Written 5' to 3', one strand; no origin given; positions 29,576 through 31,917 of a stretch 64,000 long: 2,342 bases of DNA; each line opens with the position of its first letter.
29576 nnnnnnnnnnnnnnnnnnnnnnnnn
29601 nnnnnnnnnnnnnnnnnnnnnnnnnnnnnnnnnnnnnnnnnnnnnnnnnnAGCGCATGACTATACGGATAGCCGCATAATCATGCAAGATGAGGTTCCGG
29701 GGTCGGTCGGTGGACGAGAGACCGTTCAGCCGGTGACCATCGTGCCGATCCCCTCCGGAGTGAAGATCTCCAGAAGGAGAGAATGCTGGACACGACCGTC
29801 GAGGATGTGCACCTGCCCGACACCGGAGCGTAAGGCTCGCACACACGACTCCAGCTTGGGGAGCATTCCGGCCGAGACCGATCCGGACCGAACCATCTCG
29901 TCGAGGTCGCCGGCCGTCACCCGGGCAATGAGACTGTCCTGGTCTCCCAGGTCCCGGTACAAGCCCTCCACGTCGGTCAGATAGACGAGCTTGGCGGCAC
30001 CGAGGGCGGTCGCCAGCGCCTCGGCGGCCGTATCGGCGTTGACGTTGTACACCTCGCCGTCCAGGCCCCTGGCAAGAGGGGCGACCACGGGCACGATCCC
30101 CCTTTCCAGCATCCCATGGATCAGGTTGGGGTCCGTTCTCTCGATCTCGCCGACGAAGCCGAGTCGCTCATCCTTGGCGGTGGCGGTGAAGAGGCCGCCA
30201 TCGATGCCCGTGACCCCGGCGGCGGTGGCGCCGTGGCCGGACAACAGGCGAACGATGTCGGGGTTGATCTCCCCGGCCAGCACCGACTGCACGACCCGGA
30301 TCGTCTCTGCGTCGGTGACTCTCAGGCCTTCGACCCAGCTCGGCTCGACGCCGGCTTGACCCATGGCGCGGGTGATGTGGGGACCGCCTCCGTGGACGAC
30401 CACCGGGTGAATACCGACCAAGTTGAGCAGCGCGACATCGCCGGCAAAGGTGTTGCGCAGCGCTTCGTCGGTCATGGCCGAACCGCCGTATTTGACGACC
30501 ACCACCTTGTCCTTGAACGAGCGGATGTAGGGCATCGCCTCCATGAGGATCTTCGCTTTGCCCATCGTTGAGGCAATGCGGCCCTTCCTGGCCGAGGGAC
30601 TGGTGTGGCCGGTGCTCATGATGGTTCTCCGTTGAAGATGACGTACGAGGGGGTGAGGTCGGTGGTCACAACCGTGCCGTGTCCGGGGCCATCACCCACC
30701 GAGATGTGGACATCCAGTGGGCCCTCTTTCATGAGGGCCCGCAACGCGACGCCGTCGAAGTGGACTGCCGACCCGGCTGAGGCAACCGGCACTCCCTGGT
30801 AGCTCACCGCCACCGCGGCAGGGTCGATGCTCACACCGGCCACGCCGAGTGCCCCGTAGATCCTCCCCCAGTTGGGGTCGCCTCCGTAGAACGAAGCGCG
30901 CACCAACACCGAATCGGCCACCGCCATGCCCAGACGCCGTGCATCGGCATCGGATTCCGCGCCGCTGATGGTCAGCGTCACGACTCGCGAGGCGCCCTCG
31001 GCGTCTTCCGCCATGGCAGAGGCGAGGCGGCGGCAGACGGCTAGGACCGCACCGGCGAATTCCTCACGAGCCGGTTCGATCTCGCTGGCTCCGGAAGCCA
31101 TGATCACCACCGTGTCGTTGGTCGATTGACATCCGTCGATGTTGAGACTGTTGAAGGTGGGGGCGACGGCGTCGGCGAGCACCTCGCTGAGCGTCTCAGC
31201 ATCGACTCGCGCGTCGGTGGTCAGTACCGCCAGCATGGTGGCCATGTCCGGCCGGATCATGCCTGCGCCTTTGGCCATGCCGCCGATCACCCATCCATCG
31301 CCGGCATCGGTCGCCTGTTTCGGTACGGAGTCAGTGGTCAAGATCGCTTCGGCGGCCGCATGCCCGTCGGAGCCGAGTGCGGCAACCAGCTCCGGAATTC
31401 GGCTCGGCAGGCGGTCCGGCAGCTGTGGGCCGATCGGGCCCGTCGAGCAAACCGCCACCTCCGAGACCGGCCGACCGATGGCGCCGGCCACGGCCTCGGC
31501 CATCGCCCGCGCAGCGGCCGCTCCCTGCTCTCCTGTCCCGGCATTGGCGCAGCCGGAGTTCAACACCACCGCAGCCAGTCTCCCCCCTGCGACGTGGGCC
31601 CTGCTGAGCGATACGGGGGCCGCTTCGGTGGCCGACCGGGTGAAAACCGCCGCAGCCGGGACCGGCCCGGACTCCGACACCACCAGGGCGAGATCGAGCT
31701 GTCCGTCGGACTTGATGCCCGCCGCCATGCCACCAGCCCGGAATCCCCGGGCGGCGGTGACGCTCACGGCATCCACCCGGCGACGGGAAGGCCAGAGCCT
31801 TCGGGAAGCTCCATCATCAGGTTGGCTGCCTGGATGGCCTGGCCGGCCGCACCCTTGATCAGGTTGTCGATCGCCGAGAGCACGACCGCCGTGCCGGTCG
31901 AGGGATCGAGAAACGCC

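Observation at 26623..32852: Reduced arginine operon argC-J-B-R-G-H lacking argD and argF, with matching AT-rich promoter/operator elements abutting the argC and argR start codons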

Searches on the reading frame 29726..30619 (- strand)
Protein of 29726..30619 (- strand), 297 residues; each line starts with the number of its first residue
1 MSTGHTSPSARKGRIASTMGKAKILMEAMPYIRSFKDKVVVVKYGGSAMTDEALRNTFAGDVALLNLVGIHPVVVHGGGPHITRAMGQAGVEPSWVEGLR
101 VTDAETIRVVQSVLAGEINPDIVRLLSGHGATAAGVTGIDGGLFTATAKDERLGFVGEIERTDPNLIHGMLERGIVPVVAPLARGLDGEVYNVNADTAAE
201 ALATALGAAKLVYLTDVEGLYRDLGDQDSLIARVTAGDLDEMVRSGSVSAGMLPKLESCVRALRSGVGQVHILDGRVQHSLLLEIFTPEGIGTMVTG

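Call 6: search_protein_families(library=ncbifam, proteins=[window:29726-30619:-])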
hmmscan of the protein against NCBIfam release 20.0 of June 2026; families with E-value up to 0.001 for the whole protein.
window:29726-30619:- (297 aa): 18 families
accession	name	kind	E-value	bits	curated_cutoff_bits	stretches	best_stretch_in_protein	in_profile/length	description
TIGR00761.1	argB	equivalog_domain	1e-73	247.7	151.3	1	39-272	1-231/231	acetylglutamate kinase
NF003641.0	PRK05279.1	equivalog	3.4e-43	148.1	344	1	24-296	12-290/441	amino-acid N-acetyltransferase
NF003387.0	PRK04531.1-2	equivalog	1.5e-42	145.6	426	1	36-295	35-286/441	acetylglutamate kinase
TIGR01890.1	N-Ac-Glu-synth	equivalog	6.8e-42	143.9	202.85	1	24-296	4-278/429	amino-acid N-acetyltransferase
NF010659.0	PRK14058.1-1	equivalog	4.5e-41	140.8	223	1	40-294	2-265/267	[LysW]-aminoadipate kinase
NF010661.0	PRK14058.1-3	equivalog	2.4e-31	108.8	251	1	39-281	2-259/283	acetylglutamate/acetylaminoadipate kinase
NF003386.0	PRK04531.1-1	equivalog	6.3e-29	101.2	417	1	16-295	19-291/442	acetylglutamate kinase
NF010662.0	PRK14058.1-4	equivalog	4.1e-28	98.3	194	1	39-281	1-250/264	[LysW]-aminoadipate/[LysW]-glutamate kinase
NF010660.0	PRK14058.1-2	equivalog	1.7e-11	44.4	241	1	41-274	3-243/249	[LysW]-aminoadipate/[LysW]-glutamate kinase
NF040647.1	IPPK_Arch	equivalog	8.9e-10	38.2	120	1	41-295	2-259/259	isopentenyl phosphate kinase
TIGR00746.1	arcC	equivalog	1.3e-08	34.2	358.25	1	174-267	190-284/309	carbamate kinase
NF009008.0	PRK12354.1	subfamily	5.2e-08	32.4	361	1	175-272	185-280/308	carbamate kinase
TIGR00656.1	asp_kin_monofn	equivalog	1.5e-06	27.5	402.25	1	38-221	2-186/407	aspartate kinase, monofunctional class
NF006068.0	PRK08210.1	equivalog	9e-06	25.1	474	1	38-221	2-184/405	aspartate kinase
NF009007.0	PRK12352.1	subfamily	1.7e-05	23.9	266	1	174-272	195-295/316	carbamate kinase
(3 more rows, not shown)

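Call 40: find_homologous_proteins(query=window:29726-30619:-, max_evalue=1e-40)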
Query window:29726-30619:- (297 aa): 7998 proteins with E <= 1e-40 among 8000 candidates; the best 120 are listed.
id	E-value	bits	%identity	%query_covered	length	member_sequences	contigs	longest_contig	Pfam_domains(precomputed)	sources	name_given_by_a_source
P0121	1.9e-185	633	100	100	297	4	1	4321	PF00696.34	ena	-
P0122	5.7e-182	621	98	100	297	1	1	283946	PF00696.34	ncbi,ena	-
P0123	3.2e-174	596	100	94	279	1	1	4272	PF00696.34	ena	-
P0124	1.0e-168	578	91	99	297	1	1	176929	PF00696.34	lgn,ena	-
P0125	1.1e-161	555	86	100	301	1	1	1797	PF00696.34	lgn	-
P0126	6.7e-160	549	86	100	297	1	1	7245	PF00696.34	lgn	-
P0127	1.1e-153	529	80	100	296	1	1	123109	PF00696.34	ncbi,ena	-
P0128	9.0e-153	525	80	100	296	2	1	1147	PF00696.34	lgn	-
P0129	6.9e-152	523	79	100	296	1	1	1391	PF00696.34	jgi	jgi:acetylglutamate kinase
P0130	9.9e-152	522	80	100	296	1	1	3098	PF00696.34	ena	-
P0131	2.3e-149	514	81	99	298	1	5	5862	PF00696.34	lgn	-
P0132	2.4e-149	514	81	99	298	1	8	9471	PF00696.34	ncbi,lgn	-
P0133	2.4e-149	514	81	99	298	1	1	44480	PF00696.34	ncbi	-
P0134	1.3e-148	512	79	99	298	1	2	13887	PF00696.34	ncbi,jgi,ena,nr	ncbi:MAG: acetylglutamate kinase [Acidimicrobiia bacterium]|nr:acetylglutamate kinase [Acidimicrobii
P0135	1.0e-146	506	80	99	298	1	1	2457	PF00696.34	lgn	-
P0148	1.3e-142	492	78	99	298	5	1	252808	PF00696.34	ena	-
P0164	3.0e-139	481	74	100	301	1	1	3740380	PF00696.34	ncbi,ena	-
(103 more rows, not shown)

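Call 41: find_encoding_contigs(protein=P0164, flank=10000, max_places=3)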
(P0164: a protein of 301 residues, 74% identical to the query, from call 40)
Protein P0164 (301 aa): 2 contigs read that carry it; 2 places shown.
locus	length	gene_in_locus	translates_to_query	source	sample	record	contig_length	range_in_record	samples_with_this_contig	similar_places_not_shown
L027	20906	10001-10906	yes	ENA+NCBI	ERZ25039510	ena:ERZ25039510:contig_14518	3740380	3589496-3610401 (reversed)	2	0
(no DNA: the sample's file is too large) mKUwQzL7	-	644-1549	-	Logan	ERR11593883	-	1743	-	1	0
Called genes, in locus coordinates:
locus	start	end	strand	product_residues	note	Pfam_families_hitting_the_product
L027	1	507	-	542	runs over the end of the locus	PF00933:Glyco_hydro_3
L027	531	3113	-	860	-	PF22666:Glyco_hydro_2_N2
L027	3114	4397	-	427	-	PF01595:CNNM, PF00571:CBS (weak), PF03471:CorC_HlyC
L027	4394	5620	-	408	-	PF01595:CNNM, PF00571:CBS (faint), PF03471:CorC_HlyC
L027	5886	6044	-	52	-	-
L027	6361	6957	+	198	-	-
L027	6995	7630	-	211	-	PF01810:LysE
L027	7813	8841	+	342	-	PF01118:Semialdhyde_dh, PF22698:Semialdhyde_dhC_1, PF02774:Semialdhyde_dhC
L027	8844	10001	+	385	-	PF01960:ArgJ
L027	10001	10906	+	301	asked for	PF00696:AA_kinase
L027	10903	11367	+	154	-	PF01316:Arg_repressor, PF02863:Arg_repressor_C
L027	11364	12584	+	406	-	PF00764:Arginosuc_synth, PF20979:Arginosuc_syn_C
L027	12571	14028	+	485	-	PF00206:Lyase_1, PF14698:ASL_C2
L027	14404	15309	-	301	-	PF00892:EamA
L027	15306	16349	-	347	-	PF00962:A_deaminase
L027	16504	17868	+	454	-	PF07995:GSDH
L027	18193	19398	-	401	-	PF00480:ROK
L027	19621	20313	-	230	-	-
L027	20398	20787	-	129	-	-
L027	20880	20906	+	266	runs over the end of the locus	PF01255:Prenyltransf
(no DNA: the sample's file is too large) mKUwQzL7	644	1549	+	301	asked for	PF00696:AA_kinase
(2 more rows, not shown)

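Call 42: find_encoding_contigs(protein=P0122, flank=10000, max_places=3)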
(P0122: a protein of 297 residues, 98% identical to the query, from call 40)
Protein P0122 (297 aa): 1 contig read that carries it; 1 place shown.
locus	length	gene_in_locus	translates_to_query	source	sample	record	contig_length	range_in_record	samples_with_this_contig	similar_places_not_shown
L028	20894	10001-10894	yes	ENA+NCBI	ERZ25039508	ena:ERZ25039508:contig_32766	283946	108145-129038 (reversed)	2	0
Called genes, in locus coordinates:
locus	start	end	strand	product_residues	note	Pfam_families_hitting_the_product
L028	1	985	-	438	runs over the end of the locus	PF07714:PK_Tyr_Ser-Thr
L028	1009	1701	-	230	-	PF00583:Acetyltransf_1, PF13673:Acetyltransf_10 (weak), PF13508:Acetyltransf_7, PF08445:FR47 (weak)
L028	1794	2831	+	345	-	PF00850:Hist_deacetyl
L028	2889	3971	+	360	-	PF00437:T2SSE, PF13191:AAA_16 (weak)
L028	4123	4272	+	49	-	-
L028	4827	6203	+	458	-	PF01743:PolyA_pol, PF12627:PolyA_pol_RNAbd, PF01966:HD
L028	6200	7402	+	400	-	PF17900:Peptidase_M1_N (weak), PF01433:Peptidase_M1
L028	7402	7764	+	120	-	PF01433:Peptidase_M1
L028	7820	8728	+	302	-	PF01118:Semialdhyde_dh, PF22698:Semialdhyde_dhC_1, PF02774:Semialdhyde_dhC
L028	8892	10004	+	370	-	PF01960:ArgJ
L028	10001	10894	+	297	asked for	PF00696:AA_kinase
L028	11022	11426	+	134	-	PF01316:Arg_repressor, PF02863:Arg_repressor_C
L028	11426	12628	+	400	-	PF00764:Arginosuc_synth, PF20979:Arginosuc_syn_C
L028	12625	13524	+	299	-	-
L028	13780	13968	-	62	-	-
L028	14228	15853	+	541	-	PF05922:Inhibitor_I9 (weak), PF00082:Peptidase_S8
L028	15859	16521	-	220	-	PF08239:SH3_3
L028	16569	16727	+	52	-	-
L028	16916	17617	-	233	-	PF06267:DUF1028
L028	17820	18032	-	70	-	-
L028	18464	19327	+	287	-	PF00561:Abhydrolase_1, PF12697:Abhydrolase_6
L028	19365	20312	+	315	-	PF03372:Exo_endo_phos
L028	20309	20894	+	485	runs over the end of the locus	PF05195:AMP_N, PF00557:Peptidase_M24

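Call 43: find_encoding_contigs(protein=P0124, flank=10000, max_places=2)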
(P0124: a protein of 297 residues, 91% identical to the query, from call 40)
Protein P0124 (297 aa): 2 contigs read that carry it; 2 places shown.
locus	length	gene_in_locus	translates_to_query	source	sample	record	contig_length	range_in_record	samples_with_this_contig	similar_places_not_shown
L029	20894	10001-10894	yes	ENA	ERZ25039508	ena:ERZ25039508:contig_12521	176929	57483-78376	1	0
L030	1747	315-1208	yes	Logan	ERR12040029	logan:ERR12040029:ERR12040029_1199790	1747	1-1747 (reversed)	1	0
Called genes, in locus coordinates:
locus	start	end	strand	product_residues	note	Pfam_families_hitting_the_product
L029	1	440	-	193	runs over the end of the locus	PF04542:Sigma70_r2, PF08281:Sigma70_r4_2, PF04545:Sigma70_r4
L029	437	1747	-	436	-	PF07714:PK_Tyr_Ser-Thr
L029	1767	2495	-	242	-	PF00583:Acetyltransf_1, PF13673:Acetyltransf_10, PF13508:Acetyltransf_7, PF08445:FR47 (weak)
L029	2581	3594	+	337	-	PF00850:Hist_deacetyl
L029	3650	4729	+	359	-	PF00437:T2SSE, PF13401:AAA_22 (weak)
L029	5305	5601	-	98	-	-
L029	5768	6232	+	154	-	-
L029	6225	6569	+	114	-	-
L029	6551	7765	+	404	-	PF17900:Peptidase_M1_N, PF01433:Peptidase_M1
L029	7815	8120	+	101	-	PF01118:Semialdhyde_dh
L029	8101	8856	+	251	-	PF22698:Semialdhyde_dhC_1, PF02774:Semialdhyde_dhC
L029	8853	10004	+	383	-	PF01960:ArgJ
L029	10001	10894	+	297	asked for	PF00696:AA_kinase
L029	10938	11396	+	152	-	PF01316:Arg_repressor, PF02863:Arg_repressor_C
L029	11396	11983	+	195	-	PF00764:Arginosuc_synth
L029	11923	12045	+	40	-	PF20979:Arginosuc_syn_C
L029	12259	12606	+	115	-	PF20979:Arginosuc_syn_C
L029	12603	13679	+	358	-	PF00206:Lyase_1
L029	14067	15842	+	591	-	PF05922:Inhibitor_I9, PF00082:Peptidase_S8, PF17957:Big_7 (weak)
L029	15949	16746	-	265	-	PF08239:SH3_3 (weak)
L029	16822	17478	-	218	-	PF00561:Abhydrolase_1 (weak), PF12146:Hydrolase_4 (weak), PF12697:Abhydrolase_6 (faint)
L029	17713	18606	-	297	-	PF06267:DUF1028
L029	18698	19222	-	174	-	PF01243:PNPOx_N, PF16242:Pyrid_ox_like (weak)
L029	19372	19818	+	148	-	PF01243:PNPOx_N, PF12900:Pyridox_ox_2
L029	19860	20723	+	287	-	PF00561:Abhydrolase_1, PF12697:Abhydrolase_6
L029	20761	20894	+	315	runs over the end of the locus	PF03372:Exo_endo_phos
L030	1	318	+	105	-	?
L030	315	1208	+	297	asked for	PF00696:AA_kinase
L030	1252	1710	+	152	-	PF01316:Arg_repressor, PF02863:Arg_repressor_C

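Call 44: find_encoding_contigs(protein=P0127, flank=10000, max_places=2)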
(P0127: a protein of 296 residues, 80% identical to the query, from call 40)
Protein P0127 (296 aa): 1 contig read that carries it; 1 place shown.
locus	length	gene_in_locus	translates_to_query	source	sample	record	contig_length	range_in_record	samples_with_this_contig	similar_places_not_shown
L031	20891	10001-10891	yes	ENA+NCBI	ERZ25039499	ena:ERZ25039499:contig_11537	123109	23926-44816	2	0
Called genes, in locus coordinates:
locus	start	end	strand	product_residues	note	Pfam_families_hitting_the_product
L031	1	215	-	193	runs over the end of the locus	PF07638:Sigma70_ECF (faint), PF04542:Sigma70_r2, PF08281:Sigma70_r4_2, PF04545:Sigma70_r4 (weak)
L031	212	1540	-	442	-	-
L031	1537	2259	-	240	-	PF00583:Acetyltransf_1, PF13673:Acetyltransf_10 (weak), PF13508:Acetyltransf_7, PF08445:FR47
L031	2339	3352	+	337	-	PF00850:Hist_deacetyl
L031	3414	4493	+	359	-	PF00437:T2SSE, PF13401:AAA_22 (weak)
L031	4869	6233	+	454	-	PF01743:PolyA_pol, PF12627:PolyA_pol_RNAbd, PF01966:HD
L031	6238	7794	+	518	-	PF17900:Peptidase_M1_N (weak), PF01433:Peptidase_M1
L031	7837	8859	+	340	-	PF01118:Semialdhyde_dh, PF22698:Semialdhyde_dhC_1, PF02774:Semialdhyde_dhC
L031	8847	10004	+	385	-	PF01960:ArgJ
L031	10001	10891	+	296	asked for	PF00696:AA_kinase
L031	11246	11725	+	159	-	PF01316:Arg_repressor, PF02863:Arg_repressor_C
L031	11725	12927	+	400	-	PF00764:Arginosuc_synth, PF20979:Arginosuc_syn_C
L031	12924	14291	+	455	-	PF00206:Lyase_1, PF14698:ASL_C2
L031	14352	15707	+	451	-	PF13354:Beta-lactamase2, PF00395:SLH (faint)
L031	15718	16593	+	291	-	PF00561:Abhydrolase_1, PF12697:Abhydrolase_6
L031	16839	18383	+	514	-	PF05195:AMP_N, PF00557:Peptidase_M24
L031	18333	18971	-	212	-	PF00583:Acetyltransf_1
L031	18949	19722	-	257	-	PF01255:Prenyltransf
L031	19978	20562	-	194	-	PF00075:RNase_H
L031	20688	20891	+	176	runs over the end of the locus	-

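Call 45: find_encoding_contigs(protein=P0148, flank=10000, max_places=2)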
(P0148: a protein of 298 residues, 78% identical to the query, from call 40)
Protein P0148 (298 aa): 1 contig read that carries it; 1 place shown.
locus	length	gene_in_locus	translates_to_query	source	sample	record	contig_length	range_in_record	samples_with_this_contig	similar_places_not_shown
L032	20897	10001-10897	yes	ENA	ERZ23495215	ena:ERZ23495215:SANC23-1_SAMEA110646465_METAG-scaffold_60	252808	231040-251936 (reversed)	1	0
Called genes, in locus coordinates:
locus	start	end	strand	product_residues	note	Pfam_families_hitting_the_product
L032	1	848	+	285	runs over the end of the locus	PF02195:ParB_N, PF17762:HTH_ParB, PF23552:ParB_C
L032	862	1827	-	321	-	PF01471:PG_binding_1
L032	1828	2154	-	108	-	PF00085:Thioredoxin, PF14595:Thioredoxin_9 (weak), PF13098:Thioredoxin_2 (weak), PF13905:Thioredoxin_8 (faint)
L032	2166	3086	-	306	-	PF00890:FAD_binding_2 (faint), PF01266:DAO (faint), PF01946:Thi4 (faint), PF03486:HI0933_like (faint), PF07992:Pyr_redox_2, PF12831:FAD_oxidored (faint), PF13738:Pyr_redox_3, PF00070:Pyr_redox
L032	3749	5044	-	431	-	PF07714:PK_Tyr_Ser-Thr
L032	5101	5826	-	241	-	PF00583:Acetyltransf_1, PF13673:Acetyltransf_10 (weak), PF13508:Acetyltransf_7, PF08445:FR47 (weak)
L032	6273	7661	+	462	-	PF01743:PolyA_pol, PF12627:PolyA_pol_RNAbd, PF01966:HD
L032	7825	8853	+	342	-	PF01118:Semialdhyde_dh, PF22698:Semialdhyde_dhC_1, PF02774:Semialdhyde_dhC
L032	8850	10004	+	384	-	PF01960:ArgJ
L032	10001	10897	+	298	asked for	PF00696:AA_kinase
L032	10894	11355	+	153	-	PF01316:Arg_repressor, PF02863:Arg_repressor_C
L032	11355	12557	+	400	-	PF00764:Arginosuc_synth, PF20979:Arginosuc_syn_C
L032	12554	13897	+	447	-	PF00206:Lyase_1, PF14698:ASL_C2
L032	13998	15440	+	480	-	PF05195:AMP_N, PF00557:Peptidase_M24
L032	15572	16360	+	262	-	PF01255:Prenyltransf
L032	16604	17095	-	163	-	PF00075:RNase_H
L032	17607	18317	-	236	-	PF00300:His_Phos_1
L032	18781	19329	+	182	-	PF00156:Pribosyltran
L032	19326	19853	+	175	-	-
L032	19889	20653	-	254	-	PF01261:AP_endonuc_2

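Call 60: find_encoding_contigs(protein=P0121, flank=5000, max_places=4)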
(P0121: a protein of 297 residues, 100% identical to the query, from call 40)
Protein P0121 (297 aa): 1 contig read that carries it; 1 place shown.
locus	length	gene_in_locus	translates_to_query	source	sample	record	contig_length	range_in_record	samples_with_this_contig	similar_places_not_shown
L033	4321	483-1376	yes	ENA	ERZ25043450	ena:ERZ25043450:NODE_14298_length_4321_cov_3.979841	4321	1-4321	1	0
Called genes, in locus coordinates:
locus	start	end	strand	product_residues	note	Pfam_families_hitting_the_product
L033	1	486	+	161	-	?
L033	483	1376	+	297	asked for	PF00696:AA_kinase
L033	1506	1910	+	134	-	PF01316:Arg_repressor, PF02863:Arg_repressor_C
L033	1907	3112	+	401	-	PF00764:Arginosuc_synth, PF20979:Arginosuc_syn_C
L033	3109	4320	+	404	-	?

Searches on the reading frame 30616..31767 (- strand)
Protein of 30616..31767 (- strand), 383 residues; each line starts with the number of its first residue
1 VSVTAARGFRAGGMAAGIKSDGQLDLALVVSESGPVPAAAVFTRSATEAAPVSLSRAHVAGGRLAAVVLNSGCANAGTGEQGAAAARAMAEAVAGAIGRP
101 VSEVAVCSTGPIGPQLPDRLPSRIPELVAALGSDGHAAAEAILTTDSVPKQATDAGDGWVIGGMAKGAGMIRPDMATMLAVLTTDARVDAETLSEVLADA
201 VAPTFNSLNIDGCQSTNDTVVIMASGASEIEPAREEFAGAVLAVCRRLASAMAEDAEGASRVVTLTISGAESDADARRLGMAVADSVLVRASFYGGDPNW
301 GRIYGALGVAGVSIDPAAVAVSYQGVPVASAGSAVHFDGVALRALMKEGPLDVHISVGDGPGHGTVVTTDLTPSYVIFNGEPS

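Call 6: search_protein_families(library=ncbifam, proteins=[window:30616-31767:-])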
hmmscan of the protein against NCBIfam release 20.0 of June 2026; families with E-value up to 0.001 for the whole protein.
window:30616-31767:- (383 aa): 2 families
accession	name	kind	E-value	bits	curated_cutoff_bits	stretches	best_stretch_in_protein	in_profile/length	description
NF003802.0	PRK05388.1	equivalog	8.5e-122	406.6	351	1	2-381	6-397/400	bifunctional glutamate N-acetyltransferase/amino-acid acetyltransferase ArgJ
TIGR00120.1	ArgJ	equivalog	4.3e-99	332.1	298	1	2-381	4-402/405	bifunctional ornithine acetyltransferase/N-acetylglutamate synthase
